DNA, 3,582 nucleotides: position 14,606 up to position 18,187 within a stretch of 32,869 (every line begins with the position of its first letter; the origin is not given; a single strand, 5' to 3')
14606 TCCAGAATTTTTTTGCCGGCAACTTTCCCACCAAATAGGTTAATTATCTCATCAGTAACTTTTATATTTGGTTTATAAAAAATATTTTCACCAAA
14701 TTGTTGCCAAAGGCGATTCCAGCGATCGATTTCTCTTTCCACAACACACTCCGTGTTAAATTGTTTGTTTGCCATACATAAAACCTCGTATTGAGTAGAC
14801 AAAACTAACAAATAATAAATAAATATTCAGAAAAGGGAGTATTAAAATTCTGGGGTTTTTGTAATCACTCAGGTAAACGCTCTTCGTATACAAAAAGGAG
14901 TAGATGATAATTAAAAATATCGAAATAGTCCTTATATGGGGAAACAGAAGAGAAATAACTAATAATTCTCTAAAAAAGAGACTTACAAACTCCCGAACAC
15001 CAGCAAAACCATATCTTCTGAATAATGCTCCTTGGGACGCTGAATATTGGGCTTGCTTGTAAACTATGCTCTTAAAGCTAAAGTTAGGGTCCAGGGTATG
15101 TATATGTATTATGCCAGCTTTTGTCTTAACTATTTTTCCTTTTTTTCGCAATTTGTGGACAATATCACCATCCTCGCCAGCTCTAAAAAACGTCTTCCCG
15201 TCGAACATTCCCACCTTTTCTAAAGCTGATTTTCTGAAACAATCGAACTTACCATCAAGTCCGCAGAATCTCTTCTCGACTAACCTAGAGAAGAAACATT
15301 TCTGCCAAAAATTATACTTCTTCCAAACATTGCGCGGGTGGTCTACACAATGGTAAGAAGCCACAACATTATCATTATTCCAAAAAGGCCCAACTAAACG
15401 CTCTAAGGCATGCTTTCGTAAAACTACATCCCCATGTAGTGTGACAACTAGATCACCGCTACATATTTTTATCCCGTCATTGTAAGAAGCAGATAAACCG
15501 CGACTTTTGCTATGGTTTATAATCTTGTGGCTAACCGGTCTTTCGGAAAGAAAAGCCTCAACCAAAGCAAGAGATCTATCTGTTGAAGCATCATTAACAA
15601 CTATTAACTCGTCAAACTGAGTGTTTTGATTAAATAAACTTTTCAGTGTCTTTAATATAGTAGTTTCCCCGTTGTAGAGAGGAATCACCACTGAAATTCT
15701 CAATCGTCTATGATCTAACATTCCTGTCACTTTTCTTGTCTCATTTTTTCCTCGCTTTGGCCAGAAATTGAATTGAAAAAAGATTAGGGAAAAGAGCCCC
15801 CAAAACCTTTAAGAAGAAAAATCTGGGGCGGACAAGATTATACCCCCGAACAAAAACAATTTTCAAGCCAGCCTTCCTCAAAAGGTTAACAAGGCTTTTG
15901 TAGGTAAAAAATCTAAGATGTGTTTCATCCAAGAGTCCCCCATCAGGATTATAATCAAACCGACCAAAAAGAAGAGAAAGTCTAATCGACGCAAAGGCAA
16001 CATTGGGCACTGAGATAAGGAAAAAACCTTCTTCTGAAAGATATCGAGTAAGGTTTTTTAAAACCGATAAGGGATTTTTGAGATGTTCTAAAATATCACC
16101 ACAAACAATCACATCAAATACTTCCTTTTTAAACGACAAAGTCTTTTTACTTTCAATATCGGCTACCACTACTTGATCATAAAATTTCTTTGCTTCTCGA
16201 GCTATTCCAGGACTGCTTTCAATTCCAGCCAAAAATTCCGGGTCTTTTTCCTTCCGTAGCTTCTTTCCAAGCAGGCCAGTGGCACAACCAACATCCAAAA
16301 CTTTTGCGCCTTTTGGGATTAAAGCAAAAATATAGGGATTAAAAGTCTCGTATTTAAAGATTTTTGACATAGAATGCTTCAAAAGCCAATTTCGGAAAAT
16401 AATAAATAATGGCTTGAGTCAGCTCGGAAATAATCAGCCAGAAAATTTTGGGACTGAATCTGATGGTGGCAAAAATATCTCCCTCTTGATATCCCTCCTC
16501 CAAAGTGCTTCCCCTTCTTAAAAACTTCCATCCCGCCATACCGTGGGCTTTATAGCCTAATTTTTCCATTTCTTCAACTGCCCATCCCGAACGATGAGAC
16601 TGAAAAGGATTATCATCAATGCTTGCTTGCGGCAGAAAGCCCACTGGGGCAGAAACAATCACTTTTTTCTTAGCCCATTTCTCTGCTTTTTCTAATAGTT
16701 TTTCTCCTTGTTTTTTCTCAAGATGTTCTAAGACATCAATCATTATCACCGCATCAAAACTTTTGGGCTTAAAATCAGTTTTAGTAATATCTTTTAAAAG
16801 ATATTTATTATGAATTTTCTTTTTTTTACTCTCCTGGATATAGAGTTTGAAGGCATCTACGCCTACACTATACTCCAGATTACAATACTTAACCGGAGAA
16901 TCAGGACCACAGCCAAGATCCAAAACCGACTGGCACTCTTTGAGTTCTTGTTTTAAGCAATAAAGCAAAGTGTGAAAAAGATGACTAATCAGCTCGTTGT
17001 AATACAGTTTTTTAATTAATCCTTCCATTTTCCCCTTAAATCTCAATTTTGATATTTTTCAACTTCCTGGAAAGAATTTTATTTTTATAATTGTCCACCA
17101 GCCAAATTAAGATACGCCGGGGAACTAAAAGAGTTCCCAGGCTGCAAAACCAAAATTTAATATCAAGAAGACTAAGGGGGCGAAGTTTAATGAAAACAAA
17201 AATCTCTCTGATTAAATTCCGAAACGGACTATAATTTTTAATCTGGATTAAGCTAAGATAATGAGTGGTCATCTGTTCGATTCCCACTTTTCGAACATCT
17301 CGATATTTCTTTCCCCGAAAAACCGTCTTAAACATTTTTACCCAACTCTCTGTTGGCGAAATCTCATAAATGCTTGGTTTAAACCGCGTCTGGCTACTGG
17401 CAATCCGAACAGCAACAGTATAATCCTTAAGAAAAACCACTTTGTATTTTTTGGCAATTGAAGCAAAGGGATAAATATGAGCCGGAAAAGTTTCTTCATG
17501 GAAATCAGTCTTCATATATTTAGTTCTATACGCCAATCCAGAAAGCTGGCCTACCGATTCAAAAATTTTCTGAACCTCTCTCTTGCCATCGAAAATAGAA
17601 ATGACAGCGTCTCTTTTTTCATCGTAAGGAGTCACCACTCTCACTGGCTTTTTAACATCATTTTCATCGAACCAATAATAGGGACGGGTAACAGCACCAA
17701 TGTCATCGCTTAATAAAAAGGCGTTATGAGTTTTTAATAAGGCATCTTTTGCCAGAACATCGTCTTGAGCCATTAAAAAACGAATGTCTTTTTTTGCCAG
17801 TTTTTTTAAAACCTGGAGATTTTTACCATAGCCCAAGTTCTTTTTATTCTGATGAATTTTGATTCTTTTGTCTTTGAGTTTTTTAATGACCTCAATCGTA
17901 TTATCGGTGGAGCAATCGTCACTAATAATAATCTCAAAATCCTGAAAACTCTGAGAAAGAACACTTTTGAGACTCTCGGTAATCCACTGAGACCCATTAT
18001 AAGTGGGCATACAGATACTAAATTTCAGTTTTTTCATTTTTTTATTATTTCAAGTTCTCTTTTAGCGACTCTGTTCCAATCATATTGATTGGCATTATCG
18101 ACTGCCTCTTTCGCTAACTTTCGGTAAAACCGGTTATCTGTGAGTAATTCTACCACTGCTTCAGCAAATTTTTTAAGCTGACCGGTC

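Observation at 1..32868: Window-filling single-strand glycan-assembly superoperon with an unusually high methylation load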

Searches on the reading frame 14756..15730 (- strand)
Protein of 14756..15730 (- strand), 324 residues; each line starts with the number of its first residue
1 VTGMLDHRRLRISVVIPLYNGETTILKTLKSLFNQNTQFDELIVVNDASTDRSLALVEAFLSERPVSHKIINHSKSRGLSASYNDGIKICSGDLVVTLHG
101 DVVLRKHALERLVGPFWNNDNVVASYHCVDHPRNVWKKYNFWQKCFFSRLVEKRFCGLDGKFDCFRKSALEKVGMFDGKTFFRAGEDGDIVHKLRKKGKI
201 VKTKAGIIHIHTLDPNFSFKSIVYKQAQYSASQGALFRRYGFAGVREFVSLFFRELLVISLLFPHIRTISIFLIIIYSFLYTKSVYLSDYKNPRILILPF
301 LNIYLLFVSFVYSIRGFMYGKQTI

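Call 5: search_protein_families(library=pfam, proteins=[window:14756-15730:-], max_evalue=0.01)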
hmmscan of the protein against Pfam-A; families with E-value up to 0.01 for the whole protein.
window:14756-15730:- (324 aa): 4 families
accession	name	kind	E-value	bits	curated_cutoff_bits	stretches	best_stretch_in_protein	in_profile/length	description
PF00535.33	Glycos_transf_2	-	4.3e-29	102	23.3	1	13-164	1-155/168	Glycosyl transferase family 2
PF13641.12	Glyco_tranf_2_3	-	2.5e-11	44.5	27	1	12-198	3-198/230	Glycosyltransferase like family 2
PF10111.15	Glyco_tranf_2_2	-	4.3e-10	40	27.3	1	13-218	1-223/276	Glycosyltransferase like family 2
PF13632.12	Glyco_trans_2_3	-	4.7e-07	30.2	27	1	95-276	2-182/198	Glycosyl transferase family group 2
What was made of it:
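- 14756..15730 (-): GT2 with 2-3 C-terminal TM helices; best candidate for a polyprenyl-phosphate glycosyltransferase. PF00535 102 bits, call 5.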

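Call 15: search_protein_families(library=ncbifam, proteins=[window:14756-15730:-], max_evalue=0.01)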
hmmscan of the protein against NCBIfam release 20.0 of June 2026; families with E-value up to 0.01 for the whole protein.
window:14756-15730:- (324 aa): 23 families
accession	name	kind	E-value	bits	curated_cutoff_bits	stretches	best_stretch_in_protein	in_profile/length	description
TIGR03965.1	mycofact_glyco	equivalog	4.4e-20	72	280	2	9-121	73-184/467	mycofactocin biosynthesis glycosyltransferase MftF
TIGR04283.1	glyco_like_mftF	equivalog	1.8e-17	63.7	182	1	12-207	1-182/221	TIGR04283 family arsenosugar biosynthesis glycosyltransferase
TIGR03937.1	PgaC_IcaA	equivalog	2.1e-17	63.2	422.3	1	11-124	46-158/407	poly-beta-1,6-N-acetyl-D-glucosamine synthase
TIGR03111.1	glyc2_xrt_Gpos1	hypoth_equivalog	9.8e-17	60.9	363.95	1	11-311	50-360/439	TIGR03111 family XrtG-associated glycosyltransferase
NF007482.0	PRK10073.1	equivalog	3.8e-16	59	423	1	10-121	6-115/334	glycosyltransferase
NF053739.1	GlytfEpsEBac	equivalog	3.1e-12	46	450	1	11-114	2-105/265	glycosyltransferase EpsE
NF041875.1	EPS_EpsD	equivalog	2.2e-10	40.5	370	1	12-229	1-223/325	exopolysaccharide biosynthesis glycosyltransferase EpsD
NF047588.1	GlcsyltransPgfSStrep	equivalog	3e-10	39.8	500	1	11-125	2-119/308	glycosyltransferase PgfS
NF047683.1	TeichurnBiosyTuaG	equivalog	8e-10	38.8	400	1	9-119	5-114/252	teichuronic acid biosynthesis protein TuaG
NF050050.1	ProtGlycPglI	equivalog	1.9e-09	37.3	500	1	11-113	3-105/306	GalNAc(5)-diNAcBac-PP-undecaprenol beta-1,3-glucosyltransferase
NF010496.0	PRK13915.1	equivalog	2.6e-09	36.6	262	1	9-123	30-149/307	glucosyl-3-phosphoglycerate synthase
NF038299.1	EPS_HpsN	equivalog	9.7e-09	34.6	425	1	11-124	2-114/317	hormogonium polysaccharide biosynthesis glycosyltransferase HpsN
NF041394.1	GtaseAglG_Halo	equivalog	4.2e-08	32.8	440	1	11-144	2-133/304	glucosyl-dolichyl phosphate glucuronosyltransferase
NF038302.1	EPS_HpsE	equivalog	1.2e-07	31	300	1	11-104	2-99/307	hormogonium polysaccharide biosynthesis glycosyltransferase HpsE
NF007986.1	PRK10714.1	equivalog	2.6e-07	30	529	1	11-122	7-121/316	undecaprenyl-phosphate 4-deoxy-4-formamido-L-arabinose transferase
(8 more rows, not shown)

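Call 53: search_solved_structures(query=window:14756-15730:-, max_evalue=0.001)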
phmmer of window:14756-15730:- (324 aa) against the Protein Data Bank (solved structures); distinct sequences matched with E-value up to 0.001: 25.
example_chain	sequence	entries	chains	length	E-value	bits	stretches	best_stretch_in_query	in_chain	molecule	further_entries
2z87_A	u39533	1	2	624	8.9e-14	55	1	11-126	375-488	Chondroitin synthase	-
2z86_A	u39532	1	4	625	9e-14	54.9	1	11-126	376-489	Chondroitin synthase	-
6p61_A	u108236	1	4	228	9.9e-12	48.2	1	11-218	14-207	Glycosyltransferase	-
5hea_A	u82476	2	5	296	2.2e-09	40.5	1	12-134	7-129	Putative glycosyltransferase (GalT1)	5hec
5mlz_A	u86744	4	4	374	2e-08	37.4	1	7-125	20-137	Dolichol monophosphate mannose synthase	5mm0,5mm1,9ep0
6yv7_B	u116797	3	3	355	6.8e-08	35.6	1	9-178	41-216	Glycosyl transferase, family 2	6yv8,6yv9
6yv7_A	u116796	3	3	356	6.8e-08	35.6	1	9-178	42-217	Glycosyl transferase, family 2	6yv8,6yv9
6h1j_A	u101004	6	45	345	2.4e-07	33.8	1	11-189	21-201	Probable ss-1,3-N-acetylglucosaminyltransferase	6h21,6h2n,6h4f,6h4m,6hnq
5ekp_C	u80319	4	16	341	1e-06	31.8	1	9-167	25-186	Uncharacterized glycosyltransferase sll0501 | Glycosyltransferase sll0501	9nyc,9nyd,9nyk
9nye_A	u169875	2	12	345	1e-06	31.8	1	9-167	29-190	Glycosyltransferase sll0501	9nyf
3l7m_A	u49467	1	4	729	1e-06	31.7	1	11-130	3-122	Teichoic acid biosynthesis protein F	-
3l7j_A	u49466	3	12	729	1.1e-06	31.7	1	11-130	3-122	Teichoic acid biosynthesis protein F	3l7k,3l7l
3l7i_A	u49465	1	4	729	1.1e-06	31.7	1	11-130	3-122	Teichoic acid biosynthesis protein F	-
5eke_A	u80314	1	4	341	1.1e-06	31.7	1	9-167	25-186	Uncharacterized glycosyltransferase sll0501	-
9omm_A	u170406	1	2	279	1.6e-06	31.1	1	11-132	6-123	Glycosyltransferase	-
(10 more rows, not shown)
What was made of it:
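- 14756..15730 (-): Hits to DPMS 5MLZ (2e-8), GtrB 5EKP (1e-6) and ArnC, call 53.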

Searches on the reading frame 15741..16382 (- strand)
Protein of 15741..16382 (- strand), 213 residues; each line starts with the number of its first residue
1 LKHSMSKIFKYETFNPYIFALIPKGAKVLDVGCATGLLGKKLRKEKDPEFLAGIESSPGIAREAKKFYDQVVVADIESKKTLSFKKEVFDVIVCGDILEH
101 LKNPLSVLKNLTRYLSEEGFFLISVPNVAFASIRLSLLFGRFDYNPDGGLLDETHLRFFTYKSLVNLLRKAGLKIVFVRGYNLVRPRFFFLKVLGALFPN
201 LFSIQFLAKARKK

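Call 5: search_protein_families(library=pfam, proteins=[window:15741-16382:-], max_evalue=0.01)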
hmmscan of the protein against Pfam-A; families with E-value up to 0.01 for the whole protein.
window:15741-16382:- (213 aa): 7 families
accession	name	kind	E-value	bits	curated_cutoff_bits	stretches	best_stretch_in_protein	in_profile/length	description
PF13489.12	Methyltransf_23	-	6.1e-22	78.5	27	1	18-176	16-162/164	Methyltransferase domain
PF13847.12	Methyltransf_31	-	8.9e-14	51.8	27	1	24-127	3-113/145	Methyltransferase domain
PF08241.18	Methyltransf_11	-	2.4e-13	51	21.2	1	29-123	1-95/95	Methyltransferase domain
PF08242.18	Methyltransf_12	-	5.2e-13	50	30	1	29-121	1-98/98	Methyltransferase domain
PF07021.18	MetW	-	9.2e-13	48.7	21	1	17-139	6-123/193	Methionine biosynthesis protein MetW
PF13649.12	Methyltransf_25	-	1.6e-10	41.9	27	1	28-119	1-97/97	Methyltransferase domain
PF08003.17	Methyltransf_9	-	0.009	15.4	23.8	0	9-122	102-216/315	Protein of unknown function (DUF1698)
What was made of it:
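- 15741..16382 (-): Class I SAM methyltransferase; 42% identical paralog of 12722-13345. PF13489 78 bits, call 5.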

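Call 14: search_protein_families(library=ncbifam, proteins=[window:15741-16382:-], max_evalue=0.001)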
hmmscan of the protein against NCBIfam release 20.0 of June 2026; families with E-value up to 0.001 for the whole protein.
window:15741-16382:- (213 aa): 16 families
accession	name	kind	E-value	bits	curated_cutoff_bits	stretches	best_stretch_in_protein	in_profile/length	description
TIGR01983.1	UbiG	equivalog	2.7e-14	53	102.95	1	24-180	49-207/228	bifunctional 2-polyprenyl-6-hydroxyphenol methylase/3-demethylubiquinol 3-O-methyltransferase UbiG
TIGR02081.1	metW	equivalog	3.8e-13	49.4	189.5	1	17-142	6-127/194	methionine biosynthesis protein MetW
NF045667.1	MTase_DVU1556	equivalog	5.7e-12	45.5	155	1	21-124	19-120/213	DVU_1556 family methyltransferase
TIGR02072.1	BioC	equivalog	8.2e-10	38.9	184.95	1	25-125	35-134/244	malonyl-ACP O-methyltransferase BioC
NF011650.0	PRK15068.1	equivalog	8.2e-08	31.5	209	1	9-122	109-224/324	tRNA 5-methoxyuridine(34)/uridine 5-oxyacetic acid(34) synthase CmoB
NF043040.1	corrin_prot_MT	hypoth_equivalog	3.4e-07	29.9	180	1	18-124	34-148/216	corrinoid protein-associated methyltransferase CpaM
TIGR00452.1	TIGR00452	equivalog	9e-07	28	275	1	10-121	105-217/316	tRNA 5-methoxyuridine(34)/uridine 5-oxyacetic acid(34) synthase CmoB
TIGR04345.1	ovoA_Cterm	equivalog_domain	1.1e-06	28.3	170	1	86-126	132-172/242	putative 4-mercaptohistidine N1-methyltransferase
NF041536.1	ArsM_DUF2284_UU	exception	2.6e-06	26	575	1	14-124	66-181/459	arsenite methyltransferase/DUF2284 domain selenoprotein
TIGR04290.1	meth_Rta_06860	hypoth_equivalog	1.4e-05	24.7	300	1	9-115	35-142/226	TIGR04290 family methyltransferase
TIGR02021.1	BchM-ChlM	equivalog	1.5e-05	24.6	158.9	1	23-102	53-132/218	magnesium protoporphyrin IX methyltransferase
NF001244.0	PRK00216.1-5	equivalog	3.5e-05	23.2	216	0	24-123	48-153/236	bifunctional demethylmenaquinone methyltransferase/2-methoxy-6-polyprenyl-1,4-benzoquinol methylase UbiE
TIGR01934.1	MenG_MenH_UbiE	subfamily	8.9e-05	21.9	158.35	1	23-123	38-141/223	ubiquinone/menaquinone biosynthesis methyltransferase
NF041537.1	ArsM_AhpD_UU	exception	9e-05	21.4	510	1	15-124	67-181/345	arsenite methyltransferase/AhpD domain selenoprotein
NF004452.0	PRK05785.1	equivalog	0.00075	19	207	1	17-114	44-136/228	hypothetical protein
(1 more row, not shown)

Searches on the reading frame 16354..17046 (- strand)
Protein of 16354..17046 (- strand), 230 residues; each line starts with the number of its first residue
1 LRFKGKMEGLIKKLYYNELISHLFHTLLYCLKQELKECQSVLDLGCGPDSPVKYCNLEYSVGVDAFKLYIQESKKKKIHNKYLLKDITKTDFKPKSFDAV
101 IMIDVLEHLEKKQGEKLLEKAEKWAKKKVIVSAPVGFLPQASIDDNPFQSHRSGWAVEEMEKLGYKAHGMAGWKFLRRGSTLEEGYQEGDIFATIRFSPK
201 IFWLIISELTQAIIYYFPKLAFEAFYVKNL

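Call 5: search_protein_families(library=pfam, proteins=[window:16354-17046:-], max_evalue=0.01)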
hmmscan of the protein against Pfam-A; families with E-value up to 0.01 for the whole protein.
window:16354-17046:- (230 aa): 7 families
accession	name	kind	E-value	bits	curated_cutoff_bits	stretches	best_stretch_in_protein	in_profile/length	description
PF08241.18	Methyltransf_11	-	7.3e-11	43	21.2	1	42-127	1-89/95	Methyltransferase domain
PF13649.12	Methyltransf_25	-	2.5e-08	35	27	1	41-127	1-95/97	Methyltransferase domain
PF13489.12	Methyltransf_23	-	7.6e-06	26.2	27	1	24-128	10-111/164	Methyltransferase domain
PF08242.18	Methyltransf_12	-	2.4e-05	25.4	30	1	42-126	1-93/98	Methyltransferase domain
PF13847.12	Methyltransf_31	-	9.4e-05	22.6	27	1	39-131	5-107/145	Methyltransferase domain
PF02353.26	CMAS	-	0.00047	20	27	1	29-127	54-158/273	Mycolic acid cyclopropane synthetase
PF07021.18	MetW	-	0.0055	16.8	21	1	33-134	9-110/193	Methionine biosynthesis protein MetW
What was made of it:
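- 16354..17046 (-): Class I SAM methyltransferase of the GT4-GT2-MT cassette. PF08241 43 bits, call 5.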

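Call 14: search_protein_families(library=ncbifam, proteins=[window:16354-17046:-], max_evalue=0.001)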
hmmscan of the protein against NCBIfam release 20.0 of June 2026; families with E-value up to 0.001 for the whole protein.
window:16354-17046:- (230 aa): 8 families
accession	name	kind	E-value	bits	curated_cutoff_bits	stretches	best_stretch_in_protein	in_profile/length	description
NF041255.1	mycofact_MftM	equivalog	2e-08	33.9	200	1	65-135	173-243/289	mycofactocin oligosaccharide methyltransferase MftM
NF008686.0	PRK11705.1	equivalog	5.5e-08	32.2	400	1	28-128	158-260/383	cyclopropane fatty acyl phospholipid synthase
NF045667.1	MTase_DVU1556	equivalog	1.3e-06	28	155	1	35-110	20-98/213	DVU_1556 family methyltransferase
TIGR01983.1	UbiG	equivalog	2.4e-05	23.7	102.95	1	38-121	50-139/228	bifunctional 2-polyprenyl-6-hydroxyphenol methylase/3-demethylubiquinol 3-O-methyltransferase UbiG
NF004851.0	PRK06202.1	equivalog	4.4e-05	23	243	1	76-132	111-165/237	hypothetical protein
TIGR02072.1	BioC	equivalog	7.5e-05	22.6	184.95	1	24-101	20-102/244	malonyl-ACP O-methyltransferase BioC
TIGR02021.1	BchM-ChlM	equivalog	0.00027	20.4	158.9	1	25-134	42-157/218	magnesium protoporphyrin IX methyltransferase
TIGR04074.1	bacter_Hen1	equivalog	0.00079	18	340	0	68-134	326-394/462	3' terminal RNA ribose 2'-O-methyltransferase Hen1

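Call 87: search_solved_structures(query=window:16354-17028:-, max_evalue=0.001)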
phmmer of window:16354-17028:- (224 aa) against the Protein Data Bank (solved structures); distinct sequences matched with E-value up to 0.001: 17.
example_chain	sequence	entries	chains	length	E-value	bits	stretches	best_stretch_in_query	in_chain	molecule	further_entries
6gkv_A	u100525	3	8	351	9.5e-08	35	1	22-122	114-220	Coclaurine N-methyltransferase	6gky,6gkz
6p3m_A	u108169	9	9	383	1.4e-06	31.2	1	22-119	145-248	tetrahydroprotoberberine N-methyltransferase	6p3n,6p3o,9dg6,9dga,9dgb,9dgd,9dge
3cc8_A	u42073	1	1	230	3.8e-06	29.8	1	8-130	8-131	Putative methyltransferase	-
4iv8_A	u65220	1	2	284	4e-06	29.7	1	31-124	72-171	Phosphoethanolamine N-methyltransferase,putative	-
9dg8_A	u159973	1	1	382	5e-06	29.4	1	22-119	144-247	Tetrahydroprotoberberine N-methyltransferase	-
9dg7_A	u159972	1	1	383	5e-06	29.4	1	22-119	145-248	Tetrahydroprotoberberine N-methyltransferase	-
4mwz_A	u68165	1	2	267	9e-06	28.6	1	31-124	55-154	Phosphoethanolamine N-methyltransferase, putative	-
5kn4_A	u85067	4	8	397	9e-06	28.6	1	17-120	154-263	Pavine N-methyltransferase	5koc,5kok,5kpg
9dg9_A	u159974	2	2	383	9.5e-06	28.5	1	22-119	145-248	Tetrahydroprotoberberine N-methyltransferase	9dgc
4iv0_A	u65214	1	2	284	1.1e-05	28.3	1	31-124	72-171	Phosphoethanolamine N-methyltransferase, putative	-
9whw_B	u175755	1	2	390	3.5e-05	26.6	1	21-122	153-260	N-methyltransferase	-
3uj6_A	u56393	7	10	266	4e-05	26.5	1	28-121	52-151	Phosphoethanolamine N-methyltransferase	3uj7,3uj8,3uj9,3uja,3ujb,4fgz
3ujd_A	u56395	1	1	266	4e-05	26.4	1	28-121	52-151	Phosphoethanolamine N-methyltransferase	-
5kpc_A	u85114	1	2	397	0.00017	24.4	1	17-120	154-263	Pavine N-methyltransferase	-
5wp5_A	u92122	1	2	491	0.00038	23.2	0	22-120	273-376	Phosphomethylethanolamine N-methyltransferase 2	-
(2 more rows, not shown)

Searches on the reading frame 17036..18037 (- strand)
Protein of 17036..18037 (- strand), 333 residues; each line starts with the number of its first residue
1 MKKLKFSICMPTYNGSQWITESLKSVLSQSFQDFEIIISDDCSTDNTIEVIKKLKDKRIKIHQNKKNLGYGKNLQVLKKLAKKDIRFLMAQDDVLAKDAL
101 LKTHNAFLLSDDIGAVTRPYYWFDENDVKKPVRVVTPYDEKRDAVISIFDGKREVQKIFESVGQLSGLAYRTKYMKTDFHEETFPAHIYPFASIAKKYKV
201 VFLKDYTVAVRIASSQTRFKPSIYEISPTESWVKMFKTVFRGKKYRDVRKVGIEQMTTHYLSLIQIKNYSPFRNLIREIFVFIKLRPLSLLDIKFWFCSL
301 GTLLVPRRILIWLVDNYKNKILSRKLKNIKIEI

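Call 5: search_protein_families(library=pfam, proteins=[window:17036-18037:-], max_evalue=0.01)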
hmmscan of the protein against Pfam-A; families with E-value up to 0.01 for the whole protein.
window:17036-18037:- (333 aa): 3 families
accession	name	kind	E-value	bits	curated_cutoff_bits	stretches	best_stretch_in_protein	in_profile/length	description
PF00535.33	Glycos_transf_2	-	7.8e-25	88.2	23.3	1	7-135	1-131/168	Glycosyl transferase family 2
PF13641.12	Glyco_tranf_2_3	-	1.5e-09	38.6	27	1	6-126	3-128/230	Glycosyltransferase like family 2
PF10111.15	Glyco_tranf_2_2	-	2.2e-06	27.8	27.3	1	8-103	4-102/276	Glycosyltransferase like family 2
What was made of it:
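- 17036..18037 (-): GT2 glycosyltransferase of the conserved GT4-GT2-MT cassette. PF00535 88 bits, call 5.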

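Call 15: search_protein_families(library=ncbifam, proteins=[window:17036-18037:-], max_evalue=0.01)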
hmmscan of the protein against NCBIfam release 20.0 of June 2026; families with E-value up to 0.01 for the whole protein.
window:17036-18037:- (333 aa): 19 families
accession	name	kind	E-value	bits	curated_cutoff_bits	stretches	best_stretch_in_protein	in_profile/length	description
NF047683.1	TeichurnBiosyTuaG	equivalog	1.2e-16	61.2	400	1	5-113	7-116/252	teichuronic acid biosynthesis protein TuaG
TIGR03937.1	PgaC_IcaA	equivalog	1.6e-15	57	422.3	1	5-117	46-160/407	poly-beta-1,6-N-acetyl-D-glucosamine synthase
NF050050.1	ProtGlycPglI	equivalog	1.2e-14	54.4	500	1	5-100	3-101/306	GalNAc(5)-diNAcBac-PP-undecaprenol beta-1,3-glucosyltransferase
NF053739.1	GlytfEpsEBac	equivalog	5.6e-14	51.8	450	1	5-143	2-142/265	glycosyltransferase EpsE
NF007453.0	PRK10018.1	equivalog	2e-10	40.8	382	1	6-70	8-74/280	colanic acid biosynthesis glycosyltransferase WcaA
NF007482.0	PRK10073.1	equivalog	3e-10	39.6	423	1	3-73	5-78/334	glycosyltransferase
TIGR04017.1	WcaA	equivalog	5.9e-10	39.2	495.75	1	6-70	7-73/279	colanic acid biosynthesis glycosyltransferase WcaA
NF041875.1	EPS_EpsD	equivalog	3.8e-09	36.4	370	1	7-108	2-104/325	exopolysaccharide biosynthesis glycosyltransferase EpsD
NF038299.1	EPS_HpsN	equivalog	1.5e-08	34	425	1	6-117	3-116/317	hormogonium polysaccharide biosynthesis glycosyltransferase HpsN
TIGR04283.1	glyco_like_mftF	equivalog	3.5e-08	33.3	182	1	7-106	2-96/221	TIGR04283 family arsenosugar biosynthesis glycosyltransferase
NF038302.1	EPS_HpsE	equivalog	3.3e-07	29.6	300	1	5-57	2-57/307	hormogonium polysaccharide biosynthesis glycosyltransferase HpsE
NF045692.1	OglycostaseCruG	equivalog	6.1e-06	25.4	600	1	6-63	43-102/386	2'-O-glycosyltransferase CruG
TIGR04440.1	glyco_TIGR04440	domain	4.8e-05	23.2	70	1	6-182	2-180/215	TIGR00180 family glycosyltransferase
NF041394.1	GtaseAglG_Halo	equivalog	5.6e-05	22.6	440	1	8-103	7-102/304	glucosyl-dolichyl phosphate glucuronosyltransferase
NF047588.1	GlcsyltransPgfSStrep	equivalog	8.1e-05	22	500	1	5-89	2-92/308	glycosyltransferase PgfS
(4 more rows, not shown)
